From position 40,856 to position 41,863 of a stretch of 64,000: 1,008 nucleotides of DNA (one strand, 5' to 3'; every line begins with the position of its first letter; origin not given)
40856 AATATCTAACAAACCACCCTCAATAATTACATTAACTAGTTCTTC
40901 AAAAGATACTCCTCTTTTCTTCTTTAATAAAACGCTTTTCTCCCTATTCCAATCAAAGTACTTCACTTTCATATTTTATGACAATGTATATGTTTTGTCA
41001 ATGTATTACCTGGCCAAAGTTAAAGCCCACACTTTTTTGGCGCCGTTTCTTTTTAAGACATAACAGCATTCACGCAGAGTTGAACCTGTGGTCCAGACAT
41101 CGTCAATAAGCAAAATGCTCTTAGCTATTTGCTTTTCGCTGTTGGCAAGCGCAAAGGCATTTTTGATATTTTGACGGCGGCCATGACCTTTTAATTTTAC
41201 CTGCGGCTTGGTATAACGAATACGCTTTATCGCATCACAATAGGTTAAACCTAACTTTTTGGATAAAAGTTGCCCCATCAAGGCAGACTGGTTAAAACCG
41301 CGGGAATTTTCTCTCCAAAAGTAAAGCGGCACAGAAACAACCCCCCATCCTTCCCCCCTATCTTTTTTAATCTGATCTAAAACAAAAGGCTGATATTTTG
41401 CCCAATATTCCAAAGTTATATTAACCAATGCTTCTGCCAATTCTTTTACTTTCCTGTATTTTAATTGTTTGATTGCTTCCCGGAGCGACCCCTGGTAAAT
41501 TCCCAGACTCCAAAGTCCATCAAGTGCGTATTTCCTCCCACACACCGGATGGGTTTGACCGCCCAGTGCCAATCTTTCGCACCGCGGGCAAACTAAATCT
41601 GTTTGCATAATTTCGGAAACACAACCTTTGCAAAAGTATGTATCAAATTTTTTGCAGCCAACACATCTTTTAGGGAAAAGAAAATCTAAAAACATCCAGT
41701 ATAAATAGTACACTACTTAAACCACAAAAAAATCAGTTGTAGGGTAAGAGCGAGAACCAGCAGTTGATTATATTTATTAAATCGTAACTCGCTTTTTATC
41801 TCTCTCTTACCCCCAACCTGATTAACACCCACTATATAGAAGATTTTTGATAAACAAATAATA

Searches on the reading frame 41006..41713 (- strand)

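Call 109: search_protein_families(library=pfam, proteins=[window:41006-41713:-], max_evalue=0.001)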
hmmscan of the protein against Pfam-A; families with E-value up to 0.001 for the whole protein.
window:41006-41713:- (235 aa): 2 families
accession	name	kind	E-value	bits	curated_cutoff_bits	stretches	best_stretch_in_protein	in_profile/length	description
PF00156.33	Pribosyltran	-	4e-07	29.9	26.3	1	144-234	41-124/158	Phosphoribosyl transferase domain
PF18912.6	DZR_2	-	1.7e-06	28.2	27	1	8-59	1-53/56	Double zinc ribbon domain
